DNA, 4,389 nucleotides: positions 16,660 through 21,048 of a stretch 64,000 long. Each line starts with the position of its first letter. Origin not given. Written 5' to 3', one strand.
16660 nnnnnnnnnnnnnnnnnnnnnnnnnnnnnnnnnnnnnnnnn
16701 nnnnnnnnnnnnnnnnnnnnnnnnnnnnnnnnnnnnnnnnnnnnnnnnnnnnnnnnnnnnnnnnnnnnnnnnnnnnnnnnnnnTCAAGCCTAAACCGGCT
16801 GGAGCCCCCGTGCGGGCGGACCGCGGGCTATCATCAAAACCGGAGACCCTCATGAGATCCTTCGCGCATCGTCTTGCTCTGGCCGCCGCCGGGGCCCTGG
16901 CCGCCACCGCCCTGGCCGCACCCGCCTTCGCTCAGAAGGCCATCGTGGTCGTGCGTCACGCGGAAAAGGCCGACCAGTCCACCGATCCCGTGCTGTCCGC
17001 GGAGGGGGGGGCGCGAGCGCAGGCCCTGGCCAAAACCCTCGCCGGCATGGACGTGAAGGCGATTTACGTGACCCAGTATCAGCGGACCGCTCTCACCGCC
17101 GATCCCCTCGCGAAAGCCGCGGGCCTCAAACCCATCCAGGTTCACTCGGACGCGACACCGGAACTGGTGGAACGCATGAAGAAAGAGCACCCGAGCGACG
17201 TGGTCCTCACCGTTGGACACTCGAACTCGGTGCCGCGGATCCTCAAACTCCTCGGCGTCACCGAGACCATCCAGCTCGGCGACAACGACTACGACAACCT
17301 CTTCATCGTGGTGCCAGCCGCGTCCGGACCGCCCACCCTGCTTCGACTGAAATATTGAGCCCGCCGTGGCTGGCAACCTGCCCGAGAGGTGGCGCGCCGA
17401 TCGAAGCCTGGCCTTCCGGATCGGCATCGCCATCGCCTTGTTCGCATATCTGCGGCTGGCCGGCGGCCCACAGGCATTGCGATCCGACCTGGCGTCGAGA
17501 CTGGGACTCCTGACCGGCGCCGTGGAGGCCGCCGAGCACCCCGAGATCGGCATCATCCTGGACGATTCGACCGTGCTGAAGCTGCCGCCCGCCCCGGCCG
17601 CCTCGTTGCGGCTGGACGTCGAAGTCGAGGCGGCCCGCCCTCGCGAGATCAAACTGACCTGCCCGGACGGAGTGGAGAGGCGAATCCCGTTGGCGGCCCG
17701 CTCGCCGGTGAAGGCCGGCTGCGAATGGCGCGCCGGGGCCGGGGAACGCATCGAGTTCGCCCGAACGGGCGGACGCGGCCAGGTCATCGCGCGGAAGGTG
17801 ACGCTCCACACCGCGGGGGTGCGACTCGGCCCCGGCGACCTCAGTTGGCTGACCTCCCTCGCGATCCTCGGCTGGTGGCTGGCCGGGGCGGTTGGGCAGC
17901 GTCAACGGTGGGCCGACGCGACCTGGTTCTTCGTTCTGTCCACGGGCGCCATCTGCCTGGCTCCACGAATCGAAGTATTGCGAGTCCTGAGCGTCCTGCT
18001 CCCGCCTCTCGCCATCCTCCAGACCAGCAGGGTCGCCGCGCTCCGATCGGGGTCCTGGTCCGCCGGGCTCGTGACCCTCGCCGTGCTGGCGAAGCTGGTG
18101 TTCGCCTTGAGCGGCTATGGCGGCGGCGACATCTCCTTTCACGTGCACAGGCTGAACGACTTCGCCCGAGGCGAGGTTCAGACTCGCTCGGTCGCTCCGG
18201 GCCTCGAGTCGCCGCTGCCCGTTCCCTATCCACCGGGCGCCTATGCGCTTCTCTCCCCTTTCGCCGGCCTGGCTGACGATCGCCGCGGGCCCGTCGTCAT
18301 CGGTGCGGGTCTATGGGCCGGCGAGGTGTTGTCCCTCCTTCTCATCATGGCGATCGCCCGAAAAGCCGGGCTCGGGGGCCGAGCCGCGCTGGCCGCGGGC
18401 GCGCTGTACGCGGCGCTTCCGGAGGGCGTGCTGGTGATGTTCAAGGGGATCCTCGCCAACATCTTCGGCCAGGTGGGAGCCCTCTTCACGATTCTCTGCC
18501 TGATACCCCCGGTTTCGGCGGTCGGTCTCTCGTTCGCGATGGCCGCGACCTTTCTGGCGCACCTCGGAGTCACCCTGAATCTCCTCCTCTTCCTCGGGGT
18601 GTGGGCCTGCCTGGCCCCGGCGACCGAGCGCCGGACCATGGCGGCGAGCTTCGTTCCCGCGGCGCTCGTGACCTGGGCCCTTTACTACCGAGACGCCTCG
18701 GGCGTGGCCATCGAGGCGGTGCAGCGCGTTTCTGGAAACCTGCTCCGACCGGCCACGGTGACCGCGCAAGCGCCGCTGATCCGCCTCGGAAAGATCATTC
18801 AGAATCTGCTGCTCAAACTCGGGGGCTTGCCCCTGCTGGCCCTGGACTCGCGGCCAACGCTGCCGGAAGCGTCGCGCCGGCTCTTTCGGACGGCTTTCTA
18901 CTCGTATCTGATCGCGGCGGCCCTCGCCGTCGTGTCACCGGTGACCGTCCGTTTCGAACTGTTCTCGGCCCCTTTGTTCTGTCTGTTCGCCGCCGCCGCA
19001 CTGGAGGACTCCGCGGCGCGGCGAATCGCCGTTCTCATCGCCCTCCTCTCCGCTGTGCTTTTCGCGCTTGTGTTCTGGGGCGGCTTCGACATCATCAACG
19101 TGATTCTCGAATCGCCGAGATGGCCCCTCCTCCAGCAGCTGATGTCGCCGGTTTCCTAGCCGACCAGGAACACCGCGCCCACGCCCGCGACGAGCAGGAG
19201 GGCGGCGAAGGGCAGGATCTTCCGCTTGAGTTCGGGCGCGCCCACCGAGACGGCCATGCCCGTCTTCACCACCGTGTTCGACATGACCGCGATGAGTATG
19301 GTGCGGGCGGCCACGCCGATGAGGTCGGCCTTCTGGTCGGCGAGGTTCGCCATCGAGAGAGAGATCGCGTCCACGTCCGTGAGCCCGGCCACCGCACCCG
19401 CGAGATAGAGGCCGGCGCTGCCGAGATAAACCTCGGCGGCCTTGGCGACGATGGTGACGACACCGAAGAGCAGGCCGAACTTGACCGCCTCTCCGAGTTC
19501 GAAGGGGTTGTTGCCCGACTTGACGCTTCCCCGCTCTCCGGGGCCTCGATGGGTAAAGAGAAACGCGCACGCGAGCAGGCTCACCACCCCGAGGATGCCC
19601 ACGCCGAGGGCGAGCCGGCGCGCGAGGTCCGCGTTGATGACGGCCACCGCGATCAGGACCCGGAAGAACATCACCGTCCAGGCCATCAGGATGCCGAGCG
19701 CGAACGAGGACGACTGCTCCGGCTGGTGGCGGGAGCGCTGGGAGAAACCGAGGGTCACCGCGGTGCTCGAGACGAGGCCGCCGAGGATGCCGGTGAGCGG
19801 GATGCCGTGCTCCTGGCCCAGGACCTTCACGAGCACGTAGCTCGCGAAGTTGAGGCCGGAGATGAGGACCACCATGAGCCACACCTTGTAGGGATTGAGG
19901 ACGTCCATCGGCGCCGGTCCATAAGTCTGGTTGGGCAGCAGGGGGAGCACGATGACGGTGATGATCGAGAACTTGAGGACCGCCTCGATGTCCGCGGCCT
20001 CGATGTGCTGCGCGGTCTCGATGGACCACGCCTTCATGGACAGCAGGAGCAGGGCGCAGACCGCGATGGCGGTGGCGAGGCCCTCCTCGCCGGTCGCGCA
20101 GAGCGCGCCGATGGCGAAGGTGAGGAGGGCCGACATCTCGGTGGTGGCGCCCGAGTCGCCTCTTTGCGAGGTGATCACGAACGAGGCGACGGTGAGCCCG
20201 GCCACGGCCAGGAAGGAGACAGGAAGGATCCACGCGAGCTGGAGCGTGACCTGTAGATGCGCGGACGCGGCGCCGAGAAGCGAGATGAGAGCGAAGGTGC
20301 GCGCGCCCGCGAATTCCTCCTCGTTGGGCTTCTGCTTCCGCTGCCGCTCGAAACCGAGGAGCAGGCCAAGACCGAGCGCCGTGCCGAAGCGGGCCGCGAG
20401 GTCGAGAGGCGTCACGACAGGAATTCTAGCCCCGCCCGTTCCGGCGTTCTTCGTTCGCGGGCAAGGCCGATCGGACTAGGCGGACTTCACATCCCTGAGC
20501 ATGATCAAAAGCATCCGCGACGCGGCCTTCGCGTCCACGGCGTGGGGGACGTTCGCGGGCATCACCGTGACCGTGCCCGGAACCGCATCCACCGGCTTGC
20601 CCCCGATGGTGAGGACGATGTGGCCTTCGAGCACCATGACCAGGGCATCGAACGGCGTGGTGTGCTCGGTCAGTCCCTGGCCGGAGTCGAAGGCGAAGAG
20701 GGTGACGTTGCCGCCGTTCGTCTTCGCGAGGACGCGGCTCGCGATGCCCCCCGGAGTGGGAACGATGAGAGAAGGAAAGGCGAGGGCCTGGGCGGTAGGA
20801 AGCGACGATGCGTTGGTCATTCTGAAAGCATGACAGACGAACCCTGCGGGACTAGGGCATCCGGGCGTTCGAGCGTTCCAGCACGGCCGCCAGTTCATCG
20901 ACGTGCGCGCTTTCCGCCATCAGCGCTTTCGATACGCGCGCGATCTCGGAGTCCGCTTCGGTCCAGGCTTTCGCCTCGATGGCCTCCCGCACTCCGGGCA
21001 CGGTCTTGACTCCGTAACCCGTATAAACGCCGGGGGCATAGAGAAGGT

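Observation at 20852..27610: Cluster of exported amide/peptide hydrolases: M28 PSMA-like peptidase, aminoacylase-lactamase fusion, Tat-signal M20 hydrolase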

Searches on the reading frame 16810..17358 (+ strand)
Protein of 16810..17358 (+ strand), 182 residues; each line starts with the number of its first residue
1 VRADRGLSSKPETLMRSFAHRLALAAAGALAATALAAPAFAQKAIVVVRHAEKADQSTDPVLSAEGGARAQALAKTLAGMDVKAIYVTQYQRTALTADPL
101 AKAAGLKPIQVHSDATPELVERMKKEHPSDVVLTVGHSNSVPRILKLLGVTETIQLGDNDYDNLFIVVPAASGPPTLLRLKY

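Call 34: search_protein_families(library=pfam, proteins=[window:16810-17358:+], max_evalue=0.00001)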
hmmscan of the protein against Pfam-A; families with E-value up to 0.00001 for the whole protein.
window:16810-17358:+ (182 aa): 1 family
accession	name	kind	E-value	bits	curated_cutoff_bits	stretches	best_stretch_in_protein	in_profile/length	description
PF00300.27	His_Phos_1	-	1.7e-11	44.6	21.7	1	45-112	1-74/194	Histidine phosphatase superfamily (branch 1)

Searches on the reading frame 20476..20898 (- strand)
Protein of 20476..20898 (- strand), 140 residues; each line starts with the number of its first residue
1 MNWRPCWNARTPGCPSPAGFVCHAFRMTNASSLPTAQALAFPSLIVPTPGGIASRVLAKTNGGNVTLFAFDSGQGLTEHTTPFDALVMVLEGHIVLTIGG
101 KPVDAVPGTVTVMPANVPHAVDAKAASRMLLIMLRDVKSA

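Call 3: search_protein_families(library=pfam, proteins=[window:20476-20898:-])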
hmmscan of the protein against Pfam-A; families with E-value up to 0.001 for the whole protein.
window:20476-20898:- (140 aa): 4 families
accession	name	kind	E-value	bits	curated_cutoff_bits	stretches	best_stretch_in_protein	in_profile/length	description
PF07883.17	Cupin_2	-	6.5e-10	39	27.2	1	68-131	3-66/70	Cupin domain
PF02311.25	AraC_binding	-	3.7e-05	23.9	21.1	1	71-123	11-63/135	AraC-like ligand binding domain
PF05899.18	Cupin_3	-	0.00055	20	23.5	1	63-124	5-67/74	EutQ-like cupin domain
PF14525.12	AraC_binding_2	-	0.00087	19.5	27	0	63-134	32-106/173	AraC-binding-like domain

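Call 4: search_protein_families(library=ncbifam, proteins=[window:20476-20898:-])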
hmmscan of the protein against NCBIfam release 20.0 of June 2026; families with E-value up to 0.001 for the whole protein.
window:20476-20898:- (140 aa): 0 families
